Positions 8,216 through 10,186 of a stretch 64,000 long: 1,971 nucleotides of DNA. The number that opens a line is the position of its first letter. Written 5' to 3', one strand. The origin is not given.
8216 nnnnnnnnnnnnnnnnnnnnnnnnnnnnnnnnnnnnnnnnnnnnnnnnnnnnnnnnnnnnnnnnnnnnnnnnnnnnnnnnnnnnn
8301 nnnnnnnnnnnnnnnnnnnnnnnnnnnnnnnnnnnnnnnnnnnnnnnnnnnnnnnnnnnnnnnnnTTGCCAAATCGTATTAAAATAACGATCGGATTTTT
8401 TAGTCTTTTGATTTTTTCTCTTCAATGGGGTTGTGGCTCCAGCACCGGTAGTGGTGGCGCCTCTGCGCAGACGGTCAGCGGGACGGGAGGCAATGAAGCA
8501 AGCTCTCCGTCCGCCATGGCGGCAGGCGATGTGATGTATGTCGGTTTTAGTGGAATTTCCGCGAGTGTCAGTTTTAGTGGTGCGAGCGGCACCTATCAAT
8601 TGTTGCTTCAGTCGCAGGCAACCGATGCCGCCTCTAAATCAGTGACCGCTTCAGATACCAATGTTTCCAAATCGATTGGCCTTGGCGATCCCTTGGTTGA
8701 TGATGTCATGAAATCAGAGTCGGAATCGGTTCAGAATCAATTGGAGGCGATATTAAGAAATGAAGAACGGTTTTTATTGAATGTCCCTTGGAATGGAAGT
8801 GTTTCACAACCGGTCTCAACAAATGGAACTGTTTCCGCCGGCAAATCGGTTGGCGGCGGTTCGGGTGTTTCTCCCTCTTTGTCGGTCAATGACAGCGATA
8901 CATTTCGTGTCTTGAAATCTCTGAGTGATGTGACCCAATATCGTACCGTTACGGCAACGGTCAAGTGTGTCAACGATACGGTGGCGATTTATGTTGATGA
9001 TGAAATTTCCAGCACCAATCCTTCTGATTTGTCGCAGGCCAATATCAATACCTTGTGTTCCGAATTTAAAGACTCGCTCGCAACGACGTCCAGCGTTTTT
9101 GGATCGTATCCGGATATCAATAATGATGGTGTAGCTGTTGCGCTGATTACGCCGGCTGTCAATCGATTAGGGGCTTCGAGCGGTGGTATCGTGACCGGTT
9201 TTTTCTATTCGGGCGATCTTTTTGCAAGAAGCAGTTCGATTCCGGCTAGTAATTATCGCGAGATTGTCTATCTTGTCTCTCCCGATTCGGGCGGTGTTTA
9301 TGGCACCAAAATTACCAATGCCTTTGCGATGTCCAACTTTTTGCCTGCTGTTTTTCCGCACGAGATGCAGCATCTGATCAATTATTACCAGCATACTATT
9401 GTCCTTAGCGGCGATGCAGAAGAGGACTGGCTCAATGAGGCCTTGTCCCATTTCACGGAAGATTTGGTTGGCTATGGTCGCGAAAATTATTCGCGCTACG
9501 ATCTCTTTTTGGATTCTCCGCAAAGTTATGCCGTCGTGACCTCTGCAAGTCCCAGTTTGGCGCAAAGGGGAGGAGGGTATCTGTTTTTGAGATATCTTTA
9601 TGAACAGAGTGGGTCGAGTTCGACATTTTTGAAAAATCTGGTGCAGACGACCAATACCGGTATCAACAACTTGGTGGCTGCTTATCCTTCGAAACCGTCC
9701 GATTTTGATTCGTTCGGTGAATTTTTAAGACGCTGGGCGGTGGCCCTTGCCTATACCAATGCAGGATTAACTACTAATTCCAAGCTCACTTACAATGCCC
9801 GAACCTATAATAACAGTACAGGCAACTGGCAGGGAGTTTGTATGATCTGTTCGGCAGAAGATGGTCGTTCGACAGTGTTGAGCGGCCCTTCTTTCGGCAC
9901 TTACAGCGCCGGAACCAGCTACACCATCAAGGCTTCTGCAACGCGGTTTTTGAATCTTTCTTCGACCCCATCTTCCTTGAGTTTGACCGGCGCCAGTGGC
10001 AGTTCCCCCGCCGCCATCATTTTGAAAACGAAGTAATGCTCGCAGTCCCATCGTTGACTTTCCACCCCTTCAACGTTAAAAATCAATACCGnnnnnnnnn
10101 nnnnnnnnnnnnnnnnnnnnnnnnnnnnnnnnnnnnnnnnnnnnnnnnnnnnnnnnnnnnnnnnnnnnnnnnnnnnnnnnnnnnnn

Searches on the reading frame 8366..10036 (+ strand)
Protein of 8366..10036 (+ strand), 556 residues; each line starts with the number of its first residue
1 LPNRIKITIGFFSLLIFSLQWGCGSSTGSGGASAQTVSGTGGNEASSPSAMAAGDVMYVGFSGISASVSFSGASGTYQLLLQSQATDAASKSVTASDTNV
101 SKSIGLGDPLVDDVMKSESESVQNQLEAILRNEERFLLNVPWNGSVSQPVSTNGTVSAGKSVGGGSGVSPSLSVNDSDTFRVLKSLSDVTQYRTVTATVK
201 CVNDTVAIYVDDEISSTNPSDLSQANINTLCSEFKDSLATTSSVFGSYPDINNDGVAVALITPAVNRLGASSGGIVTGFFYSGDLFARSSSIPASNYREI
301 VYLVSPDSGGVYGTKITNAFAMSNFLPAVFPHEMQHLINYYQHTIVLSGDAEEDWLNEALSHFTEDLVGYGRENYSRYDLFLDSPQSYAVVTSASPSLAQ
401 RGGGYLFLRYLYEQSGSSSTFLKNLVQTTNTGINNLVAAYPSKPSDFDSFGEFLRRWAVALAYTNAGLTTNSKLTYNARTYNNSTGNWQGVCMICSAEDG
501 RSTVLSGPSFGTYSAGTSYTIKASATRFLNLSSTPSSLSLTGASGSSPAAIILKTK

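Call 10: search_protein_families(library=pfam, proteins=[window:8366-10036:+], max_evalue=0.01)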
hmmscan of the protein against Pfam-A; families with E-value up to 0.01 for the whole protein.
window:8366-10036:+ (556 aa): 0 families

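Call 12: find_homologous_proteins(query=window:8366-10036:+, max_evalue=0.001)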
Query window:8366-10036:+ (556 aa): 85 proteins with E <= 0.001 among 8000 candidates.
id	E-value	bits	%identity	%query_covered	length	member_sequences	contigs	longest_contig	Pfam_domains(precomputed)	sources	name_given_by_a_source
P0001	0.0e+0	1096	100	91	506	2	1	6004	-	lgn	-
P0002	2.4e-226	770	67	91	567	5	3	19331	-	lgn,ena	-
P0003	6.9e-223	759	67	90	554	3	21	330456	-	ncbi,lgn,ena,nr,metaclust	ncbi:MAG: hypothetical protein A2979_07910 [Deltaproteobacteria bacterium RIFCSPLOWO2_01_FULL_45_74]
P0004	2.7e-218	744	66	92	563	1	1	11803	-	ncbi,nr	ncbi:MAG: hypothetical protein Q7T03_07320 [Deltaproteobacteria bacterium]|nr:hypothetical protein [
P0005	4.8e-218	743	68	87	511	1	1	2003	-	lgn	-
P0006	5.1e-215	733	72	85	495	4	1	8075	-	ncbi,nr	ncbi:MAG: hypothetical protein Q8P84_04955, partial [Deltaproteobacteria bacterium]|nr:hypothetical 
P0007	8.1e-211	719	65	90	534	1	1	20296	-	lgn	-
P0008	3.9e-199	681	59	92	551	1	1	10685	-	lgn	-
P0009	4.3e-199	681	62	92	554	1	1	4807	-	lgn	-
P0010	3.4e-186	638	57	96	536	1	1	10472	-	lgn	-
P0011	3.7e-181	621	55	92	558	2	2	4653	-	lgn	-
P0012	6.6e-181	621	57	92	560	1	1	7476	-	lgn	-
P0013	1.6e-176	606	54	92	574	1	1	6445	-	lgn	-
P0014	1.6e-170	586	56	99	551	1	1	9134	-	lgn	-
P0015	9.6e-161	554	52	92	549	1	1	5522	-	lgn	-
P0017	3.4e-157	542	51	92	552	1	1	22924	-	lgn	-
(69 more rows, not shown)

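Call 14: find_related_loci(query=A1, collection=genome_contigs, flank=10000)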
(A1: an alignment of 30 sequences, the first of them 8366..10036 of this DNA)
Query A1 (556 aa) in genome_contigs; peptide patterns used: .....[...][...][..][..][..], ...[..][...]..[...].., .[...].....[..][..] (x = any residue, [..] = any of these).
599 stretches matched a pattern (row limit reached: there are more); 540 encode a relative of the query (tblastn E <= 1e-3); the best 80 are kept; 80 distinct loci.
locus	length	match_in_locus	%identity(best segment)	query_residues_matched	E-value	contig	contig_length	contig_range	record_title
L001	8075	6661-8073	72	22-491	0e+0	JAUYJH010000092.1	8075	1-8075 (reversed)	MAG: Deltaproteobacteria bacterium isolate C24_metabat.bin.128 C24_k141_499744, whole genome shotgun sequence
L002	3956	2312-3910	41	9-556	3e-137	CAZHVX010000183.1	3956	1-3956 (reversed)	MAG TPA_asm: uncultured Pseudomonadota bacterium isolate SRP256446_co1_199 genome assembly, contig: NODE_18245_length_39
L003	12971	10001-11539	41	11-556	2e-125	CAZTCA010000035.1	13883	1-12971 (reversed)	MAG TPA_asm: uncultured Pseudomonadota bacterium isolate binchicken_co387_132 genome assembly, contig: NODE_5362_length_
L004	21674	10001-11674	40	3-556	7e-122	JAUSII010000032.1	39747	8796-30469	MAG: Deltaproteobacteria bacterium isolate E14_metabat.bin.232 E14_k141_1198255, whole genome shotgun sequence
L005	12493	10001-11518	40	19-552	4e-119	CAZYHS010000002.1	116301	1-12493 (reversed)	MAG TPA_asm: uncultured Pseudomonadota bacterium isolate SRP263991_co7_362 genome assembly, contig: NODE_89_length_11630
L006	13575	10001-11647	41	5-556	2e-119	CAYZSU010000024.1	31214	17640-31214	MAG TPA_asm: uncultured Myxococcales bacterium isolate SRP077602_co7_165 genome assembly, contig: NODE_7064_length_31214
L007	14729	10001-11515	40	43-556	6e-119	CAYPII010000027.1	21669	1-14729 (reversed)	MAG TPA_asm: uncultured Myxococcales bacterium isolate SRP141376_co4_47 genome assembly, contig: NODE_4266_length_21669_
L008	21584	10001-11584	40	14-554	5e-119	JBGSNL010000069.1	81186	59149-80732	MAG: bacterium isolate Ac.bin.255 k141_4038292, whole genome shotgun sequence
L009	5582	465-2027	41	24-556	3e-118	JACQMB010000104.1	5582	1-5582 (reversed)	MAG: Deltaproteobacteria bacterium isolate NC_groundwater_1218_Ag_S-0.1um_53_77 S_p1_S3_coassembly_k141_1676948, whole g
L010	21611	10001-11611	40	14-556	1e-115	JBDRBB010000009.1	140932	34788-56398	MAG: Pseudomonadota bacterium isolate MEGAHIT-group-1.1036 k141_13344978, whole genome shotgun sequence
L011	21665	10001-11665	39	1-556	1e-114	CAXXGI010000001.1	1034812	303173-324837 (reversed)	MAG: bacterium isolate 6c96434a-ce13-4ced-a411-5e06885b37c0 genome assembly, contig: contig_1, whole genome shotgun sequ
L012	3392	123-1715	40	25-556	1e-116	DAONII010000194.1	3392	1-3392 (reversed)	MAG TPA_asm: bacterium isolate AMR_MDS_3769 NODE_22507_length_3392_cov_5.942164, whole genome shotgun sequence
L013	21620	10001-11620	40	8-556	2e-110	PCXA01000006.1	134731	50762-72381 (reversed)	MAG: Deltaproteobacteria bacterium CG11_big_fil_rev_8_21_14_0_20_47_16 CG11_8_21_14_0.20_scaffold_20_c, whole genome sho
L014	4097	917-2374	42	39-531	3e-111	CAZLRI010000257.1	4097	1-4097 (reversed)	MAG TPA_asm: uncultured Pseudobdellovibrionaceae bacterium isolate SRP118108_co3_155 genome assembly, contig: NODE_27304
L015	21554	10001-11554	43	23-556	3e-132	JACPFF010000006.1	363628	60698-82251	MAG: Deltaproteobacteria bacterium isolate NC_groundwater_354_Ag_B-0.1um_58_14 GD18-4_B1_scaffold_309679, whole genome s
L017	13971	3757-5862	39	12-554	6e-121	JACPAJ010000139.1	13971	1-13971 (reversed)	MAG: Deltaproteobacteria bacterium isolate NC_groundwater_228_Ag_S-0.2um_45_8 S5_GD2017_2_S2_scaffold_17072, whole genom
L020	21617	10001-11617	33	7-556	2e-94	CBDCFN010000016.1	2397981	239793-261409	MAG: bacterium isolate 8540ba5b-a7bb-453d-8cfa-50a4359c344d genome assembly, contig: contig_16, whole genome shotgun seq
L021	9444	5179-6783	36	22-556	9e-92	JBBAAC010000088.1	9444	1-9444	MAG: bacterium isolate SO_2017_GW3_31 scaffold_3585_c1_OW296A_2017, whole genome shotgun sequence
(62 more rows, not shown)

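Call 19: find_related_loci(query=A1, collection=metagenome_contigs, flank=6000)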
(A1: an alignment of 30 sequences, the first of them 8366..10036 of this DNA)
Query A1 (556 aa) in metagenome_contigs; peptide patterns used: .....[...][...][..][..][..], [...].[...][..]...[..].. (x = any residue, [..] = any of these).
600 stretches matched a pattern (row limit reached: there are more); 544 encode a relative of the query (tblastn E <= 1e-3); the best 80 are kept; 80 distinct loci.
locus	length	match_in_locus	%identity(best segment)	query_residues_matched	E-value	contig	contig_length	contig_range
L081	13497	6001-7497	67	54-556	0e+0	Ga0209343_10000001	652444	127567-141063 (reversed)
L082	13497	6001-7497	67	54-556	0e+0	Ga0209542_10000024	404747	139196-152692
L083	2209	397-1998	50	4-556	4e-159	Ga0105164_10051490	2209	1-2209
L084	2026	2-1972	42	25-556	9e-131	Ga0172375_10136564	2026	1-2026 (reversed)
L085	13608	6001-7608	39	23-556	1e-120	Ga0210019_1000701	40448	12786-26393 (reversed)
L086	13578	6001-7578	38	22-556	4e-117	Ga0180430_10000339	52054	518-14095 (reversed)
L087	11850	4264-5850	40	14-556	6e-112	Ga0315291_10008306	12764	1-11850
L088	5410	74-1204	47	176-556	3e-111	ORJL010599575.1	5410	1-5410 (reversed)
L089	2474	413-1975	39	22-554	3e-114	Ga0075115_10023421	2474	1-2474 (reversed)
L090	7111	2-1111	46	180-556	9e-108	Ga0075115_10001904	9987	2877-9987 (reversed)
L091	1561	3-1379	38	92-556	1e-115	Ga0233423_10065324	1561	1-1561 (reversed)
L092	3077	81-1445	41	89-556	7e-110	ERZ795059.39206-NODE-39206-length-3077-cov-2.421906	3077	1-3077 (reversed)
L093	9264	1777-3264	39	43-556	3e-104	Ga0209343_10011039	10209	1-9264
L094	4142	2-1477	36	47-556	2e-100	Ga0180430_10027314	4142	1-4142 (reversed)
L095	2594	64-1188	44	177-554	2e-101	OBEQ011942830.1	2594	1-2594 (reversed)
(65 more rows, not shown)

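Call 25: find_encoding_contigs(protein=P0002, flank=4000, max_places=3)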
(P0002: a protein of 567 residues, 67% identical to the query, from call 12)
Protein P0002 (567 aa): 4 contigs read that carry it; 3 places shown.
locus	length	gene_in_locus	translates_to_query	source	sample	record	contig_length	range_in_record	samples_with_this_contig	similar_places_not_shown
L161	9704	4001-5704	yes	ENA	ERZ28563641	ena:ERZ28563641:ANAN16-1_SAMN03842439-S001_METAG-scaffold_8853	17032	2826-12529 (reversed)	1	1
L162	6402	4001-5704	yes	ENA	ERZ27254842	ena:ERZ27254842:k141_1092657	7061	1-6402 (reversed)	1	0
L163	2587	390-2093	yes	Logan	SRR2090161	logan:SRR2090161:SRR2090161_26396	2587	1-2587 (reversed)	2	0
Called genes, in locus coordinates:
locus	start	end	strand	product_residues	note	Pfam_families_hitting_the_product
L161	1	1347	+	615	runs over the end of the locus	PF00456:Transketolase_N, PF09364:XFP_N (faint), PF00676:E1_dh, PF02779:Transket_pyr, PF02780:Transketolase_C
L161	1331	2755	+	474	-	PF22694:CtpB_N-like, PF00595:PDZ, PF13180:PDZ_2, PF17820:PDZ_6, PF03572:Peptidase_S41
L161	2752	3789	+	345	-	PF08240:ADH_N, PF16912:Glu_dehyd_C (weak), PF00107:ADH_zinc_N, PF13602:ADH_zinc_N_2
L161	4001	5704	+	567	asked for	-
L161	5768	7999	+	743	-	PF00982:Glyco_transf_20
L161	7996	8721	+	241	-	PF02358:Trehalose_PPase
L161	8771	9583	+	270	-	PF01790:LGT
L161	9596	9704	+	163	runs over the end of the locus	-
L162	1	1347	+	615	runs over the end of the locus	PF00456:Transketolase_N, PF09364:XFP_N (faint), PF00676:E1_dh, PF02779:Transket_pyr, PF02780:Transketolase_C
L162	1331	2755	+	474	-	PF22694:CtpB_N-like, PF00595:PDZ, PF13180:PDZ_2, PF17820:PDZ_6, PF03572:Peptidase_S41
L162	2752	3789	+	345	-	PF08240:ADH_N, PF16912:Glu_dehyd_C (weak), PF00107:ADH_zinc_N, PF13602:ADH_zinc_N_2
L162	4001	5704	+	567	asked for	-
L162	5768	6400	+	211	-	?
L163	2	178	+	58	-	?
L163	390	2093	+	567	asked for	-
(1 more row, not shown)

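Call 26: find_encoding_contigs(protein=P0004, flank=4000, max_places=2)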
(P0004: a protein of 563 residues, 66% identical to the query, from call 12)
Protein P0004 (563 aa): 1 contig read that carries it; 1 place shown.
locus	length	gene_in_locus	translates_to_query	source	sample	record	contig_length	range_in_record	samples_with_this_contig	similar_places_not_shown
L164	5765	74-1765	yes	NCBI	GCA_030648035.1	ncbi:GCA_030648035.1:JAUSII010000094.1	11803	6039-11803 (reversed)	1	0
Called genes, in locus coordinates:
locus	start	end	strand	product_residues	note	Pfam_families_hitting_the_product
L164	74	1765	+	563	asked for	-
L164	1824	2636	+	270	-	PF01790:LGT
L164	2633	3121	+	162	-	-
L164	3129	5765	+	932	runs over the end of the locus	PF00133:tRNA-synt_1, PF09334:tRNA-synt_1g, PF01406:tRNA-synt_1e (weak), PF08264:Anticodon_1, PF06827:zf-FPG_IleRS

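Call 27: find_encoding_contigs(protein=P0007, flank=4000, max_places=2)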
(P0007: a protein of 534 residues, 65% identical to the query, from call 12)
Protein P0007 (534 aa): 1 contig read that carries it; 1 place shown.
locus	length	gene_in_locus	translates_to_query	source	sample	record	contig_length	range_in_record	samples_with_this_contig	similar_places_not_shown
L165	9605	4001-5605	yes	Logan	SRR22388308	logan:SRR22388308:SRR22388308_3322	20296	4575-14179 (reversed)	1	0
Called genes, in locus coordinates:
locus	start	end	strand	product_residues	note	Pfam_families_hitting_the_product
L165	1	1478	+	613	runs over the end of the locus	PF00456:Transketolase_N, PF00676:E1_dh, PF02779:Transket_pyr, PF02780:Transketolase_C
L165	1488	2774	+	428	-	PF22694:CtpB_N-like, PF00595:PDZ, PF13180:PDZ_2, PF17820:PDZ_6, PF03572:Peptidase_S41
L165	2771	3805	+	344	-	PF08240:ADH_N, PF00107:ADH_zinc_N, PF13602:ADH_zinc_N_2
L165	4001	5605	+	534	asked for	-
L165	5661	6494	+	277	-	PF01790:LGT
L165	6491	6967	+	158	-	-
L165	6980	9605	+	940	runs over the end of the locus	PF00133:tRNA-synt_1, PF09334:tRNA-synt_1g, PF01406:tRNA-synt_1e, PF01921:tRNA-synt_1f (weak), PF09334:tRNA-synt_1g (weak), PF08264:Anticodon_1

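Call 28: find_encoding_contigs(protein=P0008, flank=4000, max_places=1)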
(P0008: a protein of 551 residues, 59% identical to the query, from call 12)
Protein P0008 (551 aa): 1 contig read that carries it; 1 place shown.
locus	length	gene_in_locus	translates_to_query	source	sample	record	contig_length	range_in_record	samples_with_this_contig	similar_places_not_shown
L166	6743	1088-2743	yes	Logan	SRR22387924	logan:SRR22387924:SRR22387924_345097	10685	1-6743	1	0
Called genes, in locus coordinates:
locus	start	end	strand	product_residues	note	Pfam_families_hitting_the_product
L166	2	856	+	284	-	?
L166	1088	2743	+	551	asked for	-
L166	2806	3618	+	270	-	PF01790:LGT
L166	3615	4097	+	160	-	-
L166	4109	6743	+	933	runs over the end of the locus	PF00133:tRNA-synt_1, PF09334:tRNA-synt_1g, PF13603:tRNA-synt_1_2 (weak), PF01406:tRNA-synt_1e, PF08264:Anticodon_1, PF06827:zf-FPG_IleRS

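Call 29: find_encoding_contigs(protein=P0010, flank=4000, max_places=1)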
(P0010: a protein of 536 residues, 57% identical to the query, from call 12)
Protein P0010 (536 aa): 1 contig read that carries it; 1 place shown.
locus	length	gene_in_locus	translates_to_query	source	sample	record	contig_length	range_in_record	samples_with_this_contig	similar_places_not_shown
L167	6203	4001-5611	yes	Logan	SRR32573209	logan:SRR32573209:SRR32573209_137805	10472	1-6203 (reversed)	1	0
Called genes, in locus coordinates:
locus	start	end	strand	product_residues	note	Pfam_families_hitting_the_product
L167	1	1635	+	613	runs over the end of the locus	PF00456:Transketolase_N, PF00676:E1_dh, PF02779:Transket_pyr, PF02780:Transketolase_C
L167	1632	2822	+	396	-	PF22694:CtpB_N-like, PF00595:PDZ, PF13180:PDZ_2, PF17820:PDZ_6, PF03572:Peptidase_S41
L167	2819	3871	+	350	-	PF08240:ADH_N, PF16912:Glu_dehyd_C, PF00107:ADH_zinc_N, PF13602:ADH_zinc_N_2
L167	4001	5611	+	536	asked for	-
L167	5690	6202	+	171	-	?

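Call 30: find_encoding_contigs(protein=P0014, flank=4000, max_places=1)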
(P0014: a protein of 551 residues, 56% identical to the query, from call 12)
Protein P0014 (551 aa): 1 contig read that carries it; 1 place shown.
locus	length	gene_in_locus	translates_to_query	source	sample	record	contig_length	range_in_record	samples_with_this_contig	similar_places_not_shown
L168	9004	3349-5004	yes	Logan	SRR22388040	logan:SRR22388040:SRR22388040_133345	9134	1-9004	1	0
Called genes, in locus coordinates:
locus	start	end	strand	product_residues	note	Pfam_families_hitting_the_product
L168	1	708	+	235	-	?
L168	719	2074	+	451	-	PF22694:CtpB_N-like, PF00595:PDZ, PF13180:PDZ_2, PF17820:PDZ_6, PF03572:Peptidase_S41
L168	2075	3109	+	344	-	PF08240:ADH_N, PF16912:Glu_dehyd_C (weak), PF00107:ADH_zinc_N, PF13602:ADH_zinc_N_2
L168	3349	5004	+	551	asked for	-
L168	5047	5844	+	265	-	PF01790:LGT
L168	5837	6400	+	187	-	-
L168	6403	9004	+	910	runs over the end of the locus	?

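Call 31: find_encoding_contigs(protein=P0017, flank=4000, max_places=1)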
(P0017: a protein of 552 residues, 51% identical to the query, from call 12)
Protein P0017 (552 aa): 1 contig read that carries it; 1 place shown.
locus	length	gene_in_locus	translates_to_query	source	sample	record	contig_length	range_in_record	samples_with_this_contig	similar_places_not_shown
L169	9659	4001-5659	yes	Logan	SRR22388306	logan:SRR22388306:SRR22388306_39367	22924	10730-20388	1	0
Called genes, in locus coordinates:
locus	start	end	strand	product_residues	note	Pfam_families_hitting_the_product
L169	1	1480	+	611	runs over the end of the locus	PF00456:Transketolase_N, PF13292:DXP_synthase_N (faint), PF00676:E1_dh, PF02779:Transket_pyr, PF02780:Transketolase_C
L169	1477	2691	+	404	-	PF22694:CtpB_N-like, PF00595:PDZ (weak), PF13180:PDZ_2, PF17820:PDZ_6, PF03572:Peptidase_S41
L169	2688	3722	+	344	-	PF08240:ADH_N, PF00107:ADH_zinc_N, PF13602:ADH_zinc_N_2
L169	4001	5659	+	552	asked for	-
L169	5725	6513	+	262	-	PF01790:LGT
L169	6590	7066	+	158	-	-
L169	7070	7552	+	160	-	PF01252:Peptidase_A8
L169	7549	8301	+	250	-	PF01790:LGT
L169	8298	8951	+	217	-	PF02517:Rce1-like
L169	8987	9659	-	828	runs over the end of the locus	PF03176:MMPL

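Call 41: search_solved_structures(query=A1, max_evalue=1, show_alignments=2)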
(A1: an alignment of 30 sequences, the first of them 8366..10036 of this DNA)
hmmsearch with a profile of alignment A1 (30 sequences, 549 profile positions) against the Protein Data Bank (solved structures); distinct sequences matched with E-value up to 1: 4.
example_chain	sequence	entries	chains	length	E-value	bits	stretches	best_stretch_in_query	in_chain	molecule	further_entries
7bb8_A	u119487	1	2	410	1.5e-28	103.2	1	140-456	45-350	Neutral metalloprotease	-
7bb9_A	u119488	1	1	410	2.5e-27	99.1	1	140-456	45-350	Lugdulysin E242Q Y315F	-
5j9q_G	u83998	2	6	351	0.033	16.2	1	109-237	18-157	Enhancer of polycomb-like protein 1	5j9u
8x2x_M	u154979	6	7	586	0.058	15.4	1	108-237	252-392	glutathione transferase,Enhancer of polycomb-like protein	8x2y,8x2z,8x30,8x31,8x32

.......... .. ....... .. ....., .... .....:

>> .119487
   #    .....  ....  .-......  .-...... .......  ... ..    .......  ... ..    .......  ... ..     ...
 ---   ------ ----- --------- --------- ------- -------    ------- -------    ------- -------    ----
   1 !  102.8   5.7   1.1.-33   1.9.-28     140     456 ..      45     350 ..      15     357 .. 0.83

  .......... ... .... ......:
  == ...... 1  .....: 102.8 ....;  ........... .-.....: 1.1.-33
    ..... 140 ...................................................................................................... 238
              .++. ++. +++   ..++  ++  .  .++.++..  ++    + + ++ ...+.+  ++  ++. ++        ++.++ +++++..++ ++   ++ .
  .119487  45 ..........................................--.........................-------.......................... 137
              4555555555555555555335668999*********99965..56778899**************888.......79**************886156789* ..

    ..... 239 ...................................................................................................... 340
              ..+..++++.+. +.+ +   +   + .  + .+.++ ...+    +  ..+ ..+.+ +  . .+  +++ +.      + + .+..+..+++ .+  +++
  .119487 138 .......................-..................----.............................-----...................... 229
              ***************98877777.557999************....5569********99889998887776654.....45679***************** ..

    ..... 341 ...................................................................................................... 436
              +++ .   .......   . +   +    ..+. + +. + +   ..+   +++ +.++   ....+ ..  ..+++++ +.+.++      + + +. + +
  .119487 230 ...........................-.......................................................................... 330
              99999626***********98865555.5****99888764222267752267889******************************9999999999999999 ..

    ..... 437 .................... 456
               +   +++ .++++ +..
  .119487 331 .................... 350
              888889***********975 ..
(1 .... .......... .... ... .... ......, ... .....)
